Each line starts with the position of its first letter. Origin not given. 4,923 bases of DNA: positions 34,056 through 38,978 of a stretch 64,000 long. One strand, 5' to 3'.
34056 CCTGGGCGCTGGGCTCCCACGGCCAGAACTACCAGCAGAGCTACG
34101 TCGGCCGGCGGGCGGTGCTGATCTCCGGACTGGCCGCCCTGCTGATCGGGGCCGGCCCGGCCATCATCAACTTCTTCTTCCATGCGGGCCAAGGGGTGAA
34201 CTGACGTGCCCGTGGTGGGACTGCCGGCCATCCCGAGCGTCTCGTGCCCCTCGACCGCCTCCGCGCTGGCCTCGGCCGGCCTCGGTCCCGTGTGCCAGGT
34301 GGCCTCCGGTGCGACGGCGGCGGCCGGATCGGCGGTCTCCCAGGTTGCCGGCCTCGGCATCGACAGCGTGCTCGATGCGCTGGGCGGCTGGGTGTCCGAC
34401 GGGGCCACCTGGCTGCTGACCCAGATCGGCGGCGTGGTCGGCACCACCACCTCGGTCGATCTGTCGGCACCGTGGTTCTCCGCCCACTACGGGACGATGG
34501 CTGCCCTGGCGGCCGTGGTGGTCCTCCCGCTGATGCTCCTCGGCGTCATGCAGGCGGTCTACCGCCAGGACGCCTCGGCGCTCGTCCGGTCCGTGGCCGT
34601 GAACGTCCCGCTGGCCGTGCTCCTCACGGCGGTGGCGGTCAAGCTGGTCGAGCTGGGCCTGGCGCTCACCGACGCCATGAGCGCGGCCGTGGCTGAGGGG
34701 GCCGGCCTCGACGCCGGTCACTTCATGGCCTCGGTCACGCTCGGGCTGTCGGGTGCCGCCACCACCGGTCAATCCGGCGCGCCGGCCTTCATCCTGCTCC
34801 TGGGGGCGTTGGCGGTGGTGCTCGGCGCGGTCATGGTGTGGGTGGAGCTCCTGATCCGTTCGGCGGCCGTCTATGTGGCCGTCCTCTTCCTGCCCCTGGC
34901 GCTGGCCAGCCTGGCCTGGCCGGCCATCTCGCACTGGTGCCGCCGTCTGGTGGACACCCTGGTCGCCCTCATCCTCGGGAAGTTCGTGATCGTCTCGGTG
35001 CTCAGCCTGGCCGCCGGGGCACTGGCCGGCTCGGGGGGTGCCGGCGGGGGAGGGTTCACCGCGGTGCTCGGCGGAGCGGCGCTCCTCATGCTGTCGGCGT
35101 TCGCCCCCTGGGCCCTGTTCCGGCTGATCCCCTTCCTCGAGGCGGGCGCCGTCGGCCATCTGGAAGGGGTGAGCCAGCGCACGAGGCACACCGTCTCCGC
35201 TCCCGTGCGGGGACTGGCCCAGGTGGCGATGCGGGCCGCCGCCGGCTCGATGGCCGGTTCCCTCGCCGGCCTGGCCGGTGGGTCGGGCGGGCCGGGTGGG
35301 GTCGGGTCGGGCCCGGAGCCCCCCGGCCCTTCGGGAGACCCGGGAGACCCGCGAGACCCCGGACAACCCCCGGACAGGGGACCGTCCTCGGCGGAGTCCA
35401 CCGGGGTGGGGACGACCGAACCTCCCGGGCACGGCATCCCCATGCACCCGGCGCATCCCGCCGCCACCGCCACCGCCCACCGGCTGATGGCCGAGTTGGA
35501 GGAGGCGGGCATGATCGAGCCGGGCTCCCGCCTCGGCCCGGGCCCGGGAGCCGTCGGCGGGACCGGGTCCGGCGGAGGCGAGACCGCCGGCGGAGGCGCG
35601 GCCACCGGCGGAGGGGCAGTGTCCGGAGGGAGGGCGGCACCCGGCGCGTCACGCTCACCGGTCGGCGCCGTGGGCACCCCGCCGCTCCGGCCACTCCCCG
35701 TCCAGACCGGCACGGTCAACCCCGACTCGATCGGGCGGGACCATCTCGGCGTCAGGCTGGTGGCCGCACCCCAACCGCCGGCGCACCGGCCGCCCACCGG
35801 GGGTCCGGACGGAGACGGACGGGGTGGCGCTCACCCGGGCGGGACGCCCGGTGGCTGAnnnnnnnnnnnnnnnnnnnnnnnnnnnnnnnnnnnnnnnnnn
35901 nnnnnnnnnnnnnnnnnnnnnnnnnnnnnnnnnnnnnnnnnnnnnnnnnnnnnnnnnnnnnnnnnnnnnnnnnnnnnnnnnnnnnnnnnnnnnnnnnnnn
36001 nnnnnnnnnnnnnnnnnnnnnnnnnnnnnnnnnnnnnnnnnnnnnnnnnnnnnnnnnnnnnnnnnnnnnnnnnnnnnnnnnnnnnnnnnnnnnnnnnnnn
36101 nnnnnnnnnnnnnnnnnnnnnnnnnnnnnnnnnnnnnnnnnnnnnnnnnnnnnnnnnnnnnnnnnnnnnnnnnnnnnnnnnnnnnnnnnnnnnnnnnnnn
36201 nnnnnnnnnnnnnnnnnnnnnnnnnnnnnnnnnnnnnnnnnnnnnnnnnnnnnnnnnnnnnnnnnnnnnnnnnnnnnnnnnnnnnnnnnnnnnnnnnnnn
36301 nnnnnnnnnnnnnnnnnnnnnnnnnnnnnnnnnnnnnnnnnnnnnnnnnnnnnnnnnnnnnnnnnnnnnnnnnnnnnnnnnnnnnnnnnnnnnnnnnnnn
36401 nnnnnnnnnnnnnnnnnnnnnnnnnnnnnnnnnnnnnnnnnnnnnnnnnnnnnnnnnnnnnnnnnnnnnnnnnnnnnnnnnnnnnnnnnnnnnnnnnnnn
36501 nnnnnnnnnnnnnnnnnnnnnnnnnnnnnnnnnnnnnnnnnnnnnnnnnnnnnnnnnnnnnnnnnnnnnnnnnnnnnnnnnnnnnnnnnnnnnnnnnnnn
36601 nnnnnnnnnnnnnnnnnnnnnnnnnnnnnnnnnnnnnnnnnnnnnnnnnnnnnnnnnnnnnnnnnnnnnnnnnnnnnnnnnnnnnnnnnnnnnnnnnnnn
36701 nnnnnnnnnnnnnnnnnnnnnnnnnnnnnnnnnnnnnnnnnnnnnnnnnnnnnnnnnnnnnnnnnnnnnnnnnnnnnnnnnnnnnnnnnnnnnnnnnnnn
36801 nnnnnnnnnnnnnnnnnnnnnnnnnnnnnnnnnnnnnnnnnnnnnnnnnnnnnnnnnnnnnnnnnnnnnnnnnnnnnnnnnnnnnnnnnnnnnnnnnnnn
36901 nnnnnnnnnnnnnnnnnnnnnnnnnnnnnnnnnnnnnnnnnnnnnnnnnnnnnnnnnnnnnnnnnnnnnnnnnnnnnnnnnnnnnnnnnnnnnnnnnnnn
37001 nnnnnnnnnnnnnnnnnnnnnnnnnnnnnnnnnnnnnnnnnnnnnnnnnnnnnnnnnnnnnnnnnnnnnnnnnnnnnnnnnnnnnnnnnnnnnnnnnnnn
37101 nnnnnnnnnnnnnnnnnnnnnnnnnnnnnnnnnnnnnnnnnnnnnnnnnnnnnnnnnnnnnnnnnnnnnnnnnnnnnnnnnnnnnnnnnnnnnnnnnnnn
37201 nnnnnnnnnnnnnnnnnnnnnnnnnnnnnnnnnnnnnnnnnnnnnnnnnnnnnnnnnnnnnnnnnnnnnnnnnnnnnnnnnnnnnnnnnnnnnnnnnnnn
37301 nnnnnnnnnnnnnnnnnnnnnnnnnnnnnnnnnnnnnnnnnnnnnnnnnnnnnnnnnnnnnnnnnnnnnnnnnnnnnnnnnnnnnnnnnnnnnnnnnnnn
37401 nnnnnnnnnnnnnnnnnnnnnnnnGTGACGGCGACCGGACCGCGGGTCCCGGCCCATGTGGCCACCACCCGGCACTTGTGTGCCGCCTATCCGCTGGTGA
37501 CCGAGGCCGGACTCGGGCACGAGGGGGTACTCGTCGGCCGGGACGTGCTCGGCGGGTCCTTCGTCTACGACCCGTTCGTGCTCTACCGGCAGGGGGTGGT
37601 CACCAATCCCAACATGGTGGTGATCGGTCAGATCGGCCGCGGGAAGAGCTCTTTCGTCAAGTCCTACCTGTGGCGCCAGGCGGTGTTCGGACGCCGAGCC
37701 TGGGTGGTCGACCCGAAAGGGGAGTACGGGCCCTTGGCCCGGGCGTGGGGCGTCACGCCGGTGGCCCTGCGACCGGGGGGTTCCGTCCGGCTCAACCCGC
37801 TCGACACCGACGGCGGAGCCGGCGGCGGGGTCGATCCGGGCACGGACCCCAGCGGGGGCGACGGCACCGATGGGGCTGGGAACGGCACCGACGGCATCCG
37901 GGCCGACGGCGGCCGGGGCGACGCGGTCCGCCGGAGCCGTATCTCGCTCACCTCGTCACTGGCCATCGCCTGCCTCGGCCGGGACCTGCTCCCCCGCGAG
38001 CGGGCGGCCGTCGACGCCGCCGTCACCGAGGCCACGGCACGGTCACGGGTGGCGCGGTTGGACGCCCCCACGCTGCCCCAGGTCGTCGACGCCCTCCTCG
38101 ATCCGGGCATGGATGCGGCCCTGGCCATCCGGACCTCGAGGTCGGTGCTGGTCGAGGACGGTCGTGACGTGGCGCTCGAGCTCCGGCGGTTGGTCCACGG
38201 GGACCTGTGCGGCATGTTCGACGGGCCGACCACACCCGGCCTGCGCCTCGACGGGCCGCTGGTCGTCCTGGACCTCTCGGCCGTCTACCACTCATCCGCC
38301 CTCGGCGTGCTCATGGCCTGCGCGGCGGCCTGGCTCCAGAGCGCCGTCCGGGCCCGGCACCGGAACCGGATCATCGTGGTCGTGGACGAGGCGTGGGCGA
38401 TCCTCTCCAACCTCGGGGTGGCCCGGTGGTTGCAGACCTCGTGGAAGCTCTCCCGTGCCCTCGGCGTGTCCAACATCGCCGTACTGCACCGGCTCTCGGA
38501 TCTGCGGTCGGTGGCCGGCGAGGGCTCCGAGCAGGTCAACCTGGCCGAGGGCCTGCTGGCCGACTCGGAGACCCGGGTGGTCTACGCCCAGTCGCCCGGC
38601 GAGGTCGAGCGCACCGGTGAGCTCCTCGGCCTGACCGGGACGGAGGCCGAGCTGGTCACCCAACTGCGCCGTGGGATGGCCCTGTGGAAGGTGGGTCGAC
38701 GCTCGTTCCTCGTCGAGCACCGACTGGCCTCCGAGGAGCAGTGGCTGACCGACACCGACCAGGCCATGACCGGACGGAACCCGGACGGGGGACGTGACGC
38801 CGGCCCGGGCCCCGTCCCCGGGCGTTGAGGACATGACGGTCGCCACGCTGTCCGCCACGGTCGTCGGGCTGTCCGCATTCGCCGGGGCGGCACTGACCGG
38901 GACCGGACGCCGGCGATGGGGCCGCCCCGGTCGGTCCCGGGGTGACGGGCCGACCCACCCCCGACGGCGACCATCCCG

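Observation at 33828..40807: Orphan five-gene T4SS-like module in a housekeeping context, with no DNA-processing or integration genes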

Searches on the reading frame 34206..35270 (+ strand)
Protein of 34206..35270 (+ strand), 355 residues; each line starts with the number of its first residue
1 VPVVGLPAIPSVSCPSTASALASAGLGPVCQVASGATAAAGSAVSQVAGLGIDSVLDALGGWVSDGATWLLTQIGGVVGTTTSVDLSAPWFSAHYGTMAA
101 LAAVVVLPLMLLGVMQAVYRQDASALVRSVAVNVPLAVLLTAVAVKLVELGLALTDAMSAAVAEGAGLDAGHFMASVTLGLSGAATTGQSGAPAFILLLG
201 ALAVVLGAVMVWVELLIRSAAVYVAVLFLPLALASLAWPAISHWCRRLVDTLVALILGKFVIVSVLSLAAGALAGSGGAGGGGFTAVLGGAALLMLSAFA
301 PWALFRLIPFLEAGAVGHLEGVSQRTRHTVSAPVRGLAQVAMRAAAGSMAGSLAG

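Call 87: search_solved_structures(query=A5, max_evalue=1)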
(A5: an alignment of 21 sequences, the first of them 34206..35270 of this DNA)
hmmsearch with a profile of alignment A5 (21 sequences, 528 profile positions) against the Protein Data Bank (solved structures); distinct sequences matched with E-value up to 1: 7.
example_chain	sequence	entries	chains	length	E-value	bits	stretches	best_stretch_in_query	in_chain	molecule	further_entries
8k3z_A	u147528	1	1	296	0.045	16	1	261-316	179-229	C-X-C chemokine receptor type 4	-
8yu7_A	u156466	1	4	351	0.055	15.7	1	261-316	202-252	C-X-C chemokine receptor type 4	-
9mdu_B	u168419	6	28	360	0.056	15.7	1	261-316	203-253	C-X-C chemokine receptor type 4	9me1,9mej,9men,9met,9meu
22xc_C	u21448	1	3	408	0.071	15.3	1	261-316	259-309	C-X-C chemokine receptor type 4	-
9upu_R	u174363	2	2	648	0.13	14.5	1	261-316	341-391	Soluble cytochrome b562,C-X-C chemokine receptor type 4,Oplophorus-luciferin 2-monooxygena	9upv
8u4n_R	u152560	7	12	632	0.24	13.6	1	261-316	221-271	C-X-C chemokine receptor type 4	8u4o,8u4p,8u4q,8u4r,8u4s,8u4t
3mqi_A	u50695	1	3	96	0.84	11.8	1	188-227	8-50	Transcription factor COE1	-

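Call 88: find_homologous_proteins(query=window:34206-35270:+, max_evalue=0.001)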
Query window:34206-35270:+ (355 aa): 799 proteins with E <= 0.001 among 8000 candidates; the best 120 are listed.
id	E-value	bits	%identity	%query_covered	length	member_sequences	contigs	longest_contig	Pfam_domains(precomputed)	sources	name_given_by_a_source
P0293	4.2e-203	692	100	100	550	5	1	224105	-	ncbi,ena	-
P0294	7.2e-197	672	96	100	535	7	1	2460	-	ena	-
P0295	1.6e-166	572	83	95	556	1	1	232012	-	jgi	jgi:hypothetical protein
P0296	7.7e-164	563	81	94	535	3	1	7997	-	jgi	jgi:hypothetical protein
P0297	1.2e-163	562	79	95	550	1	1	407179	-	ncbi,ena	-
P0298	2.5e-163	561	81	94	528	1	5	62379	-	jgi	jgi:hypothetical protein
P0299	2.4e-159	548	81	96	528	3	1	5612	-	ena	-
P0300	8.1e-156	537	80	95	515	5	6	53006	-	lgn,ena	-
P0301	1.9e-154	532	78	97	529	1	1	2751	-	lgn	-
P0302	2.0e-153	529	77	98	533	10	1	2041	-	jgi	-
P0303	1.4e-152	526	78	96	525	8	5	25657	-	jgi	jgi:hypothetical protein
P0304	1.0e-151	523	77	99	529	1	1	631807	-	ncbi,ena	-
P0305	3.1e-148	512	75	95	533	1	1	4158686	-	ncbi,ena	-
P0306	5.0e-148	511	75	99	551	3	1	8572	-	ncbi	-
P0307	1.7e-147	509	75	100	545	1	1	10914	-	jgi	jgi:hypothetical protein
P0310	1.9e-146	506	72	95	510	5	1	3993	PF19590.5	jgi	jgi:hypothetical protein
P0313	5.6e-145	501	70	98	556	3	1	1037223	PF19590.5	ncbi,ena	-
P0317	2.9e-143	495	71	94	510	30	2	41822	PF19590.5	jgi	jgi:hypothetical protein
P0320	6.0e-143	494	71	97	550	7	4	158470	PF19590.5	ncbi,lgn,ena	-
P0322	6.6e-143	494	72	95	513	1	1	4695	PF19590.5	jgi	jgi:hypothetical protein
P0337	1.0e-140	487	71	90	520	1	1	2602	PF19590.5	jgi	jgi:hypothetical protein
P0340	1.9e-140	486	70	90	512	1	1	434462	PF19590.5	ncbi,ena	-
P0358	6.0e-139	481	69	96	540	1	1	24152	PF19590.5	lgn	-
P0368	5.4e-138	478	70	95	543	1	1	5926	PF19590.5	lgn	-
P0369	1.3e-137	477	73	94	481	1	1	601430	PF19590.5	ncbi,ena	-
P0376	9.0e-137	474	71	98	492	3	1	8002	PF19590.5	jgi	jgi:hypothetical protein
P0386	7.3e-135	468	70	97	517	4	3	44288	PF19590.5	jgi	jgi:hypothetical protein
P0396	8.0e-133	461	67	96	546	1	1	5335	PF19590.5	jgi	jgi:hypothetical protein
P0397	9.7e-133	461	67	95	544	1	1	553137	PF19590.5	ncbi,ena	-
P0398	1.3e-132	460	68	96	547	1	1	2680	PF19590.5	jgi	jgi:hypothetical protein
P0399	1.3e-132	460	69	99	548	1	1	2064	PF19590.5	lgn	-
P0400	1.7e-132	460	68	95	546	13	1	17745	PF19590.5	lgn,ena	-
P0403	2.6e-132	459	69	94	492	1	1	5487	PF19590.5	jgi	-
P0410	2.5e-131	456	67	99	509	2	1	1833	PF19590.5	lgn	-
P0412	3.6e-131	456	64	94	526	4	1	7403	PF19590.5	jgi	-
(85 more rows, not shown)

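Call 94: predict_structure(alignment_id=A6)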
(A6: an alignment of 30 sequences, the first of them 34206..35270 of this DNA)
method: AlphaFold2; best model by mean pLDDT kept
length: 355 residues; sequences in the alignment: 30
mean_pLDDT: 54.9   pTM: 0.37
mean pLDDT of the five models: 54.9, 51.1, 50.3, 45.0, 42.1
residues with pLDDT >= 90: 0; 70-90: 6; 50-70: 231; < 50: 118
segments of 3 or more residues with pLDDT < 50: 1-57, 59-61, 74-86, 165-175, 183-192, 277-281, 330-335, 352-355
pLDDT, mean of each block of 10 residues (from residue 1): 32 39 39 40 35 45 51 46 47 60 65 66 63 68 68 63 49 48 44 54 60 64 66 62 67 67 63 50 56 63 62 61 56 51 55 48
secondary structure, 60 per line:
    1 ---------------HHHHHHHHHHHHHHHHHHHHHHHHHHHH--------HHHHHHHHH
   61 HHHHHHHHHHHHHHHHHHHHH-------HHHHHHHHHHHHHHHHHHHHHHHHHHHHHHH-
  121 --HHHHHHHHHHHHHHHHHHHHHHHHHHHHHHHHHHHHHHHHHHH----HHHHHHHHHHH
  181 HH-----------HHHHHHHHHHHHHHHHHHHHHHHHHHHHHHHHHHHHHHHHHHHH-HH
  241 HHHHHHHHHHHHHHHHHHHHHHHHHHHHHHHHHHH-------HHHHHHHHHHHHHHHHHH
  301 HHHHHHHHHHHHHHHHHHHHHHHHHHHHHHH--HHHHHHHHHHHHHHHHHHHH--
elements in order: H16-43 H52-81 H89-119 H123-165 H170-182 H194-237 H239-275 H283-331 H334-353

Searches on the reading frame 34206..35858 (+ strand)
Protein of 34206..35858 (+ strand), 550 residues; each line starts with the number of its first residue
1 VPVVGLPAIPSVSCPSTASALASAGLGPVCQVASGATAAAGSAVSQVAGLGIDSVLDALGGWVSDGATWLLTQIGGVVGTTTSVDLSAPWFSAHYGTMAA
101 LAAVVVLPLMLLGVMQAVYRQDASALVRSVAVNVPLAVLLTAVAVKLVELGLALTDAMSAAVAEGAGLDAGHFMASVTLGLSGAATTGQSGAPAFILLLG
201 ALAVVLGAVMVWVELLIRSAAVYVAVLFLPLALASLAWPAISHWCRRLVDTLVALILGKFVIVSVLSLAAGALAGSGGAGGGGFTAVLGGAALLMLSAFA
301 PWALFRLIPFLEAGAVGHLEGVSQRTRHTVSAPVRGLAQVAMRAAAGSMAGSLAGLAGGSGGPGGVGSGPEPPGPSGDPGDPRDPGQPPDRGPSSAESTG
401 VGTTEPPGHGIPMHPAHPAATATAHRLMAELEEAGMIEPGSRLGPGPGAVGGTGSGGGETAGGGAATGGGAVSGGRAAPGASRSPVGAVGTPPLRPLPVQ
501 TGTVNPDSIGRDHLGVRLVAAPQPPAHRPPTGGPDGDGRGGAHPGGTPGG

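Call 8: search_protein_families(library=pfam, proteins=[window:34206-35858:+], max_evalue=0.01)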
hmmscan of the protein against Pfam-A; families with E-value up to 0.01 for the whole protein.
window:34206-35858:+ (550 aa): 0 families

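Call 9: search_protein_families(library=ncbifam, proteins=[window:34206-35858:+], max_evalue=0.01)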
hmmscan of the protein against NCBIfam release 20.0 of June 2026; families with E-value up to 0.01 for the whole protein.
window:34206-35858:+ (550 aa): 1 family
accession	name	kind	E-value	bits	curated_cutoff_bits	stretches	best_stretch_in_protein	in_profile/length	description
NF047967.1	SCO6881_fam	exception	3.5e-14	52.6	325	1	40-363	13-325/329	SCO6881 family protein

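Call 65: search_protein_families(library=pfam, alignment_id=A4, max_evalue=1)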
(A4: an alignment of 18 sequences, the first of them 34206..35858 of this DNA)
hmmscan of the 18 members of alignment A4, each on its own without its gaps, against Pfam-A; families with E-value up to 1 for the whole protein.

A. member 1, window:34206-35858:+ (550 aa): 0 families

B. families by the number of members that match (of 18 scanned): 7 families
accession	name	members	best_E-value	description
PF04583.17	Baculo_p74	2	0.0039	Baculoviridae p74 conserved region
PF19597.4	TrbL_4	2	0.042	Conjugal transfer protein TrbL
PF17590.7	DUF5488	2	0.11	Family of unknown function (DUF5488)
PF24267.1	HVO_1552_C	1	0.00066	HVO_1552, C-terminal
PF08259.16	Periviscerokin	1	0.015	Periviscerokinin family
PF08228.16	RNase_P_pop3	1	0.036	RNase P subunit Pop3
PF07704.17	PSK_trans_fac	1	0.047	Rv0623-like transcription factor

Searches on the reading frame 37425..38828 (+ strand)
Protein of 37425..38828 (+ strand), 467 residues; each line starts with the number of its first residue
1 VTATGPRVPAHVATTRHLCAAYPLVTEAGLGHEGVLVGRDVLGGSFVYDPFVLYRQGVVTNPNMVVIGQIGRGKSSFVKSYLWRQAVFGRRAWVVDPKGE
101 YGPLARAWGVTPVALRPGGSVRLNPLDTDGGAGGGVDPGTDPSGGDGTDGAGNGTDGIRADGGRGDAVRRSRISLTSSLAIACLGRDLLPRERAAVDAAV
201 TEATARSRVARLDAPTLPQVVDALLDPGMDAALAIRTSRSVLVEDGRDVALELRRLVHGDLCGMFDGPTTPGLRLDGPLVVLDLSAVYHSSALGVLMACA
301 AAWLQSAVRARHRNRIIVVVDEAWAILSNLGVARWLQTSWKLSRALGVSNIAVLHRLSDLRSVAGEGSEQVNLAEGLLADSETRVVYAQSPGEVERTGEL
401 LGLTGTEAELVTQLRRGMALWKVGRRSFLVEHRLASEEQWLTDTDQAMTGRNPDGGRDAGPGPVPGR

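Call 8: search_protein_families(library=pfam, proteins=[window:37425-38828:+], max_evalue=0.01)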
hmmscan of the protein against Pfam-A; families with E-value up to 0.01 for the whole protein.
window:37425-38828:+ (467 aa): 3 families
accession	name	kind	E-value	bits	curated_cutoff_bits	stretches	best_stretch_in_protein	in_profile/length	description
PF12846.13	AAA_10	-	1.8e-06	27.7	27.5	1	59-102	19-62/362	AAA-like domain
PF19044.6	P-loop_TraG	-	1e-05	24.8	25.8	0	278-413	213-344/413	TraG P-loop domain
PF10412.15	TrwB_AAD_bind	-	0.00034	20.1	20.5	0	63-102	17-56/387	Type IV secretion-system coupling protein DNA-binding domain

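Call 9: search_protein_families(library=ncbifam, proteins=[window:37425-38828:+], max_evalue=0.01)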
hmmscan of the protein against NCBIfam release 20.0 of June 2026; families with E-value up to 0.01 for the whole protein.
window:37425-38828:+ (467 aa): 7 families
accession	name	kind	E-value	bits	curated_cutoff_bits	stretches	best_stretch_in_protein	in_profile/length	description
NF045975.1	VirB4_plasma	equivalog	9.8e-17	59.9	590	1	15-127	471-581/894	Mbov_0397 family ICE element conjugal transfer ATPase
NF045971.1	conju_CD1110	equivalog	1.1e-13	50.4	325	1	59-425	413-729/752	VirB4-like conjugal transfer ATPase, CD1110 family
TIGR02746.1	TraC-F-type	equivalog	4.6e-12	44.7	567.05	1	15-362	388-690/800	type IV secretion system protein TraC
TIGR00929.1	VirB4_CagE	subfamily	2.4e-05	22.7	643.1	1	244-436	565-751/792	VirB4 family type IV secretion/conjugal transfer ATPase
NF010278.0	PRK13721.1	subfamily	4.5e-05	21.5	1177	0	20-109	441-527/874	type IV secretion system protein TraC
NF052333.1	ATPase_TcpF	exception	0.0006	17.8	1100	1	32-102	429-503/813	conjugal transfer ATPase TcpF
NF041017.1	DNA_import_CedB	equivalog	0.0015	17.3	700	0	309-329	467-487/590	DNA import protein CedB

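Call 59: search_solved_structures(query=A2, max_evalue=0.01, show_alignments=1)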
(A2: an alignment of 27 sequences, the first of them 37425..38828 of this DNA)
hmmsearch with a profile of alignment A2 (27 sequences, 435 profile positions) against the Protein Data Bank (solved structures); distinct sequences matched with E-value up to 0.01: 1.
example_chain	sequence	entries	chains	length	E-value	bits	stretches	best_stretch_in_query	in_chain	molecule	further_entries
4ag5_A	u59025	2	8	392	7.2e-21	77.8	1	28-415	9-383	TYPE IV SECRETORY PATHWAY VIRB4 COMPONENTS-LIKE PROTEIN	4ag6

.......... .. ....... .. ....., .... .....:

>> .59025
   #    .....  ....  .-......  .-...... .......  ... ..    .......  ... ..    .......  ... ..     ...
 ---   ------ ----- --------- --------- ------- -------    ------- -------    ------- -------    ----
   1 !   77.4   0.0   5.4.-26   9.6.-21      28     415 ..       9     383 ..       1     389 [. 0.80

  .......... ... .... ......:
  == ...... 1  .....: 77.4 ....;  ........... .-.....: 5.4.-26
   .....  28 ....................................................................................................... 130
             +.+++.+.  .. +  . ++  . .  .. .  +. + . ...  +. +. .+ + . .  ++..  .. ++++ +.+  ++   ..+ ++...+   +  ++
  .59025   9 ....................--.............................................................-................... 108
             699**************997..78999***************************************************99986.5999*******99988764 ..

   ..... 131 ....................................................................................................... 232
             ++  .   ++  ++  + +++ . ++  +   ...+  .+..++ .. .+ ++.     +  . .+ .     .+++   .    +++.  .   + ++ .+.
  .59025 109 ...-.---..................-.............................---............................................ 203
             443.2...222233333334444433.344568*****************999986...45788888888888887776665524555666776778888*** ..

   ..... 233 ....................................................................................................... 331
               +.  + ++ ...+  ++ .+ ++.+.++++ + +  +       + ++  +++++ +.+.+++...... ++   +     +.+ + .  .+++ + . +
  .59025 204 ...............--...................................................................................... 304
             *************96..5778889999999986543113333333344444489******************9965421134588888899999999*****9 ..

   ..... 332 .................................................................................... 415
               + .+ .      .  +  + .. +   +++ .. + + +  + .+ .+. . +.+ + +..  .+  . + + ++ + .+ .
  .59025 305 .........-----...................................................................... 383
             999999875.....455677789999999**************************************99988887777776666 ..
